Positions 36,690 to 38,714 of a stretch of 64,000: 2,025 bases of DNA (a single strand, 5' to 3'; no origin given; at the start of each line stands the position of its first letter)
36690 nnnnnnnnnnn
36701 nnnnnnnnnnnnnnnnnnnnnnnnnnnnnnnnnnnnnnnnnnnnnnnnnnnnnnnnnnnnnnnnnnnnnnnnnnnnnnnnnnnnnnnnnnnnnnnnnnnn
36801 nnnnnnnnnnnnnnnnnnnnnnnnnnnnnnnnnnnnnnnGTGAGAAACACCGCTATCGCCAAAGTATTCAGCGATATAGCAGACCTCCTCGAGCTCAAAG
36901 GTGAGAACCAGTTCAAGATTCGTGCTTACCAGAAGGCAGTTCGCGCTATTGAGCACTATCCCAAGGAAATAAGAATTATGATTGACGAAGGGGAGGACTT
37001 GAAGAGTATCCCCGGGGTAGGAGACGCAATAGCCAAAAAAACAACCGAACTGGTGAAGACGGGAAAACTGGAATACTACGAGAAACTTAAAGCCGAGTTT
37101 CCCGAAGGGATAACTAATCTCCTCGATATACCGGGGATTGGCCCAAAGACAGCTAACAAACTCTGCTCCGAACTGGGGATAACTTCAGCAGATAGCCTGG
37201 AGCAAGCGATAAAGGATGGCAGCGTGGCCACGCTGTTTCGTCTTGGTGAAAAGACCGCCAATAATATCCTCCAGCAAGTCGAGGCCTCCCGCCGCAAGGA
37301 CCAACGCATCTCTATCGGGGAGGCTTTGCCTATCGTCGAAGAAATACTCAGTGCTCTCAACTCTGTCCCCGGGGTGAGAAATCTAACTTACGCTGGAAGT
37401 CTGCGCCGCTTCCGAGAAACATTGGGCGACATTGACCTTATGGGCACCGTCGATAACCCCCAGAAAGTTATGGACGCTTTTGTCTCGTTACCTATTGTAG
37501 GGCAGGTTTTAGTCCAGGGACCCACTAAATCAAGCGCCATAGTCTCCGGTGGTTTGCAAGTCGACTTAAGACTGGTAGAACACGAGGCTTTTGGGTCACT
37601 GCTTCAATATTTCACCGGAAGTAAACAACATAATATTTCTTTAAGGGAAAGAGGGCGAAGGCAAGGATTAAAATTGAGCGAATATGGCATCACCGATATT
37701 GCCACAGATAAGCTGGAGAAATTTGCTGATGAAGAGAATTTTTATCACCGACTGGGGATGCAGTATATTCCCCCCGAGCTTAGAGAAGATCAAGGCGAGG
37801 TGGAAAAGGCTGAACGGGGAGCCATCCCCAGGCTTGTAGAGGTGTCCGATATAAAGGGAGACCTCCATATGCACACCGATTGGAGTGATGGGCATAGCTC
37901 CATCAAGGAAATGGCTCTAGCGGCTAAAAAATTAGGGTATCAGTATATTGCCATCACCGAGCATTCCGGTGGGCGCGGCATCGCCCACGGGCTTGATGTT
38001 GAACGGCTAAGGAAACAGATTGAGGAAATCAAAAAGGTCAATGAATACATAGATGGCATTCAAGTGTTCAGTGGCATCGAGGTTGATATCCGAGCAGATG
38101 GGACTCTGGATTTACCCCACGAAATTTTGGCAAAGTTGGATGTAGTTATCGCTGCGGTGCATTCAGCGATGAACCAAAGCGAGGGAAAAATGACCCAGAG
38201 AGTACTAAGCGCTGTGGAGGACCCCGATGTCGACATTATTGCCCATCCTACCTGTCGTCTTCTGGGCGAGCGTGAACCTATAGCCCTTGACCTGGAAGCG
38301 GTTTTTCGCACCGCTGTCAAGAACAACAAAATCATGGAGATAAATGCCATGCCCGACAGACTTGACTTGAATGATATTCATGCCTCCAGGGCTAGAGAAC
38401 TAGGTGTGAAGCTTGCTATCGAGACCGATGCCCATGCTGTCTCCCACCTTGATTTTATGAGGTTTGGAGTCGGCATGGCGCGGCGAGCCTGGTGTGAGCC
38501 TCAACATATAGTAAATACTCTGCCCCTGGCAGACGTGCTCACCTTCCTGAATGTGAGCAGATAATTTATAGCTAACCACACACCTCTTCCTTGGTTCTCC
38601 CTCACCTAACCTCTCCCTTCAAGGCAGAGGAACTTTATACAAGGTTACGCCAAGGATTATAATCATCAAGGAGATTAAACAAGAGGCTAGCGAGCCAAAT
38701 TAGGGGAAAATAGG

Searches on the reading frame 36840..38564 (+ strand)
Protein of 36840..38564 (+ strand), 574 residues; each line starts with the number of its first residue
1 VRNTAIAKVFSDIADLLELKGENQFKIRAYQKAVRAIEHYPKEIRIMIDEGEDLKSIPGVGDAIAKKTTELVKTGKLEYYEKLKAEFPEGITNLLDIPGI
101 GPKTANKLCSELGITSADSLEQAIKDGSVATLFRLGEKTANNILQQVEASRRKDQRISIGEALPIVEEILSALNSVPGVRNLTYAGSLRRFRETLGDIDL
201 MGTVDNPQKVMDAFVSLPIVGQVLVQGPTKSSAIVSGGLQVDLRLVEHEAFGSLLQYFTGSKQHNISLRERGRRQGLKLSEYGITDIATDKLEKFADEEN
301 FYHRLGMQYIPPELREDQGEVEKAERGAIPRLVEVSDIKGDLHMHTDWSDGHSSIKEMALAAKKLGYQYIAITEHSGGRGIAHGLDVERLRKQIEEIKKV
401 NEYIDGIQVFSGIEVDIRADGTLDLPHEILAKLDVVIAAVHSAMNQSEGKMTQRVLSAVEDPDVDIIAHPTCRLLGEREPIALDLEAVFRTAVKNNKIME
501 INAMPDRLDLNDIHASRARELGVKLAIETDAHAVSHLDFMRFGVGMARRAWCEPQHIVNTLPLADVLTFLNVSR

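Call 7: search_protein_families(library=pfam, proteins=[window:36840-38564:+], max_evalue=0.01)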
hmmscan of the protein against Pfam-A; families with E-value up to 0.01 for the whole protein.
window:36840-38564:+ (574 aa): 13 families
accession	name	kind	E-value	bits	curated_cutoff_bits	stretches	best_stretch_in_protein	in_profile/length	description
PF14716.13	HHH_8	-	2.9e-25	88.9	30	1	1-77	1-73/73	Helix-hairpin-helix domain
PF14791.11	DNA_pol_B_thumb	-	2.3e-21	75.9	25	1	255-316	2-63/63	DNA polymerase beta thumb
PF02811.25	PHP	-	1.7e-13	51.7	26.4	1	341-502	1-162/164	PHP domain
PF14520.12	HHH_5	-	2.6e-12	47.5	27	1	93-146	3-54/57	Helix-hairpin-helix domain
PF00633.29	HHH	-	9.6e-10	38.3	24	1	83-110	2-29/30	Helix-hairpin-helix motif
PF01876.22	RNase_P_p30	-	5.4e-06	26.4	35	1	345-502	4-144/214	RNase P subunit p30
PF11731.14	Cdd1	-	3.6e-05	24.3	25.5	0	90-122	4-35/86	Pathogenicity locus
PF10391.15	DNA_pol_lambd_f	-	0.00025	21.2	29.8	1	94-122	3-30/51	Fingers domain of DNA polymerase lambda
PF01367.25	5_3_exonuc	-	0.0017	19.3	40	0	93-113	19-39/97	5'-3' exonuclease, C-terminal SAM fold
PF11798.14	IMS_HHH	-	0.0017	18.9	24.4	0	96-114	15-32/32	IMS family HHH motif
PF12836.13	HHH_3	-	0.0019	18.7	27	0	52-77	14-40/65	Helix-hairpin-helix motif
PF12826.13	HHH_2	-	0.004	17.7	27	0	95-144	6-52/64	Helix-hairpin-helix motif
PF21176.3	RecR_HhH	-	0.0057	16.9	27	0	93-108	7-22/45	RecR, helix-hairpin-helix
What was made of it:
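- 36840..38564 (+): Family X DNA polymerase with PHP domain, right conserved flank. Pfam (call 7).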

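Call 29: find_encoding_contigs(protein=window:36840-38564:+, flank=10000, max_places=6)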
Protein window:36840-38564:+ (574 aa): 2 contigs read that carry it; 1 place shown.
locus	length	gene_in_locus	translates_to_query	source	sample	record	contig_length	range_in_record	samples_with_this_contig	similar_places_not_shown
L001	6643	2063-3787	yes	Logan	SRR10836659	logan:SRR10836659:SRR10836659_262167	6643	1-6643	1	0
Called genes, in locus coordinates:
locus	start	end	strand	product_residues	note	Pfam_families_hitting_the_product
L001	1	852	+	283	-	?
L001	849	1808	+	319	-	PF04607:RelA_SpoT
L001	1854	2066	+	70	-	-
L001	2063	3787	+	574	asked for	PF00633:HHH (faint), PF14716:HHH_8, PF14520:HHH_5, PF14791:DNA_pol_B_thumb, PF01876:RNase_P_p30 (weak), PF02811:PHP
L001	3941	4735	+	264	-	PF00753:Lactamase_B, PF12706:Lactamase_B_2 (weak)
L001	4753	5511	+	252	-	-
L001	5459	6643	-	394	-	?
